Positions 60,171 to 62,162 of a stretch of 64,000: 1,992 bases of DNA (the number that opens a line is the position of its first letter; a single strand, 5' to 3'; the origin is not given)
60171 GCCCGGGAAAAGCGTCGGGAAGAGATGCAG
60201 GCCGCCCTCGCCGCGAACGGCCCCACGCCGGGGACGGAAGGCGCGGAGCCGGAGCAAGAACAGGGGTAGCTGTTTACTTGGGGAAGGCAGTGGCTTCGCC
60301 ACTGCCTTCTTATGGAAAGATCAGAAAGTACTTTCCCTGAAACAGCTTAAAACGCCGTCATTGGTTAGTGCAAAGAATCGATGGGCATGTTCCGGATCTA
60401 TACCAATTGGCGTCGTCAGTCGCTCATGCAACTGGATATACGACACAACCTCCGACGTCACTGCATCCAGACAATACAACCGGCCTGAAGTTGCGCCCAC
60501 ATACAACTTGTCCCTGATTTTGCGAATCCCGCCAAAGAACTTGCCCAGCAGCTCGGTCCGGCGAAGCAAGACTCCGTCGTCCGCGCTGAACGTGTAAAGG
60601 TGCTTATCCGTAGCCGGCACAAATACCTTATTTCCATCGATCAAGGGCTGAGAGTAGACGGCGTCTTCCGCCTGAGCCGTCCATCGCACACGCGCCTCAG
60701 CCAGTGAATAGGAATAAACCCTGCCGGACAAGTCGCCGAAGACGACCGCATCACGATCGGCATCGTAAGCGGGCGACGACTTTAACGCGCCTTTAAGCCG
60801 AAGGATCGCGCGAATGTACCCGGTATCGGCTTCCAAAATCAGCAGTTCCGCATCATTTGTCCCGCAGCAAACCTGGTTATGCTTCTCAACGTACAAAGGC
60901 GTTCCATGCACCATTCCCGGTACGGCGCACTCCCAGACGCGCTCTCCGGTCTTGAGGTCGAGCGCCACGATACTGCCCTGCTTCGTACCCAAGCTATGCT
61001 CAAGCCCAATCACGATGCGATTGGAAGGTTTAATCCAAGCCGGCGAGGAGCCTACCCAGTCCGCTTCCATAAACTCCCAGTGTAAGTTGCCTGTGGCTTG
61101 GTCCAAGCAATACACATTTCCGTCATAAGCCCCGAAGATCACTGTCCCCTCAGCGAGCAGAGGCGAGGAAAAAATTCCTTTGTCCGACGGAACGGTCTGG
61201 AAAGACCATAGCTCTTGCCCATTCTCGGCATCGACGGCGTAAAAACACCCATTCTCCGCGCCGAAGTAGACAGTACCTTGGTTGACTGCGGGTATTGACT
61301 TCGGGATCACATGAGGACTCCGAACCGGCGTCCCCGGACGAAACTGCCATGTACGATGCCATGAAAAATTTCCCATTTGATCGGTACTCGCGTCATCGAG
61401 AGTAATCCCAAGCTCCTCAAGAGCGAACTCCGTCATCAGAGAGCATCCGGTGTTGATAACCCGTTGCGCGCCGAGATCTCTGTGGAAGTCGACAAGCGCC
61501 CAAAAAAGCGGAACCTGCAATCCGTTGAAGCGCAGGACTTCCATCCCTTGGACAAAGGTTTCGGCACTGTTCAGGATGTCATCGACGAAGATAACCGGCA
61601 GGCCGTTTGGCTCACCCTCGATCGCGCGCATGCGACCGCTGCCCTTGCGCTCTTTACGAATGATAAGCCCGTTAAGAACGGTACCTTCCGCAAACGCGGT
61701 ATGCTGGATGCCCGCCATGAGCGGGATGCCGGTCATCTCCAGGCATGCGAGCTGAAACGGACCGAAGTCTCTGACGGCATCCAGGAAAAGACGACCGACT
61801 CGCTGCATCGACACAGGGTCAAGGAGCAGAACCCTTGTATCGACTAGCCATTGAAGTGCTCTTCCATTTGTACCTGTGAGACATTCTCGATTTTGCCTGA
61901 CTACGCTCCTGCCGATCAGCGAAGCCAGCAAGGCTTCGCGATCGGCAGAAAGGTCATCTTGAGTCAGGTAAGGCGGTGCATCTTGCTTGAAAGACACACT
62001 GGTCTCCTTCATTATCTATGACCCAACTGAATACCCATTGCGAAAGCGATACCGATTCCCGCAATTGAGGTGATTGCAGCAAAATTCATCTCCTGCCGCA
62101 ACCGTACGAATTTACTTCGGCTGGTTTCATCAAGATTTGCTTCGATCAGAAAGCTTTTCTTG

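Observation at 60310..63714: Lower-GC three-gene cassette wedged between rplQ and guaB: candidate uncharacterised acquired system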

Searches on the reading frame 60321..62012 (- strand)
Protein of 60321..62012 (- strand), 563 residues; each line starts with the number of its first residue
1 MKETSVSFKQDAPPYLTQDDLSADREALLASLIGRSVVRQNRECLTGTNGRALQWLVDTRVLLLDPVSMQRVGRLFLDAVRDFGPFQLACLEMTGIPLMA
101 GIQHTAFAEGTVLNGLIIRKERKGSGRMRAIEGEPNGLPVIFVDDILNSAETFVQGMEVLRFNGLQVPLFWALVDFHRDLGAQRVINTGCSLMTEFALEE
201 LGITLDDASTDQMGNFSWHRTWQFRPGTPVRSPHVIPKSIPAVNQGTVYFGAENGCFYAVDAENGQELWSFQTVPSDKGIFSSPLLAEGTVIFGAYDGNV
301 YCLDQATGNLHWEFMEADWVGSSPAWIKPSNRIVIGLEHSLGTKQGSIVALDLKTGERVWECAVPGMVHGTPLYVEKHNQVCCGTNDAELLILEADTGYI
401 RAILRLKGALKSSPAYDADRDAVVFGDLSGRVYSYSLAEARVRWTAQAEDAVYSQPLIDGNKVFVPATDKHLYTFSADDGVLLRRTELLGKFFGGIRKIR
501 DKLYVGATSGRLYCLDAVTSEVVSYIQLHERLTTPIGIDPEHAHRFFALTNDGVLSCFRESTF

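Call 4: search_protein_families(library=pfam, proteins=[window:60321-62012:-], max_evalue=1)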
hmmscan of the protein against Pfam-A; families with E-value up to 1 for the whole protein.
window:60321-62012:- (563 aa): 9 families
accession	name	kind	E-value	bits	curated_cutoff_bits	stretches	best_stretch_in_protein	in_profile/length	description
PF13570.13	Beta-prop_ACSF4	-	5.5e-46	157.9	133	2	341-559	66-288/329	Beta-alanine-activating enzyme, beta-propeller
PF13360.13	PQQ_2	-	2.4e-33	116.2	27.6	2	222-400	17-191/233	Outer membrane protein assembly factor BamB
PF01011.28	PQQ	-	2.8e-11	43.3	26.7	3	221-274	30-86/595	Glucose/ethanol/alcohol dehydrogenase, beta-propeller domain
PF25292.1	Beta-prop_CGLA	-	0.00028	20.9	26.8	1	294-318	50-73/316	Lambda-carrageenase beta-propeller domain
PF14435.11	SUKH-4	-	0.0048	17.5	25.5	1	280-312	71-103/179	SUKH-4 immunity protein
PF24807.1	WD40_CDC20-Fz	-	0.013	15.2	200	0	245-311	63-126/292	CDC20/Fizzy WD40 domain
PF02393.21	US22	-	0.022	15.2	35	0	407-442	67-102/124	US22 like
PF23414.1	Beta-prop_EML_2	-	0.024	14.5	90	0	346-439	20-112/266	Echinoderm microtubule-associated protein second beta-propeller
PF00156.33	Pribosyltran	-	0.16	11.7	26.3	1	68-161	11-111/158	Phosphoribosyl transferase domain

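Call 5: search_protein_families(library=ncbifam, proteins=[window:60321-62012:-], max_evalue=1)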
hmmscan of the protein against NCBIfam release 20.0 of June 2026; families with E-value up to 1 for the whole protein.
window:60321-62012:- (563 aa): 14 families
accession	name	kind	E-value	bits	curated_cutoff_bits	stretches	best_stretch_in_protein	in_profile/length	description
TIGR03300.1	assembly_YfgL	equivalog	2.4e-29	102.2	285.2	3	241-314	101-171/377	outer membrane protein assembly factor BamB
NF008351.0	PRK11138.1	equivalog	7.7e-24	83.9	423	4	241-314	116-186/394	outer membrane protein assembly factor BamB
NF053615.1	SerThrKinAfsKStmc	equivalog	7.7e-16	57.9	1300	3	220-395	640-801/809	protein serine/threonine kinase AfsK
TIGR03075.1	PQQ_enz_alc_DH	subfamily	1.7e-14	53.3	480.05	1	238-364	62-199/530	PQQ-dependent dehydrogenase, methanol/ethanol family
TIGR04528.1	acido_non_PQQ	subfamily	4.5e-12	45.5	650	1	222-363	36-180/493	acido-empty-quinoprotein group A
TIGR00336.1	pyrE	equivalog_domain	4.5e-10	39.6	106.8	1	49-192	18-164/173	orotate phosphoribosyltransferase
NF041516.1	PA2928_fam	subfamily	1.6e-07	31.1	70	1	345-457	68-191/376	PA2928 family protein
NF004034.0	PRK05500.1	equivalog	3.5e-07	29.2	656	1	50-209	310-464/478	bifunctional orotidine-5'-phosphate decarboxylase/orotate phosphoribosyltransferase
NF001729.0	PRK00455.1-3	equivalog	0.00023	20.6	245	1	99-168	86-157/231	orotate phosphoribosyltransferase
TIGR01251.1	ribP_PPkin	subfamily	0.00041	19.4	113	1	112-164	182-237/309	ribose-phosphate diphosphokinase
TIGR03074.1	PQQ_membr_DH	subfamily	0.00097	17.1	832.65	1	257-309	435-499/783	membrane-bound PQQ-dependent dehydrogenase, glucose/quinate/shikimate family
NF002320.0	PRK01259.1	subfamily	0.029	13.8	297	1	116-164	191-241/316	ribose-phosphate diphosphokinase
NF002686.0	PRK02458.1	equivalog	0.055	12.9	506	1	130-165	211-246/323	ribose-phosphate diphosphokinase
NF005537.0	PRK07199.1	subfamily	0.086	11.9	322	1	108-168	179-242/301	ribose-phosphate diphosphokinase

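Call 6: search_protein_families(library=padloc, proteins=[window:60321-62012:-], max_evalue=1)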
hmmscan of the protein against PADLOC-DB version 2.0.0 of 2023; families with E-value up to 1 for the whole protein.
window:60321-62012:- (563 aa): 1 family
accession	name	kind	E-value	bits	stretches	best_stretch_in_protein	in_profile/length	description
PDLC02824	DpdD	-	0.0053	12.7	1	410-462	630-682/753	DpdD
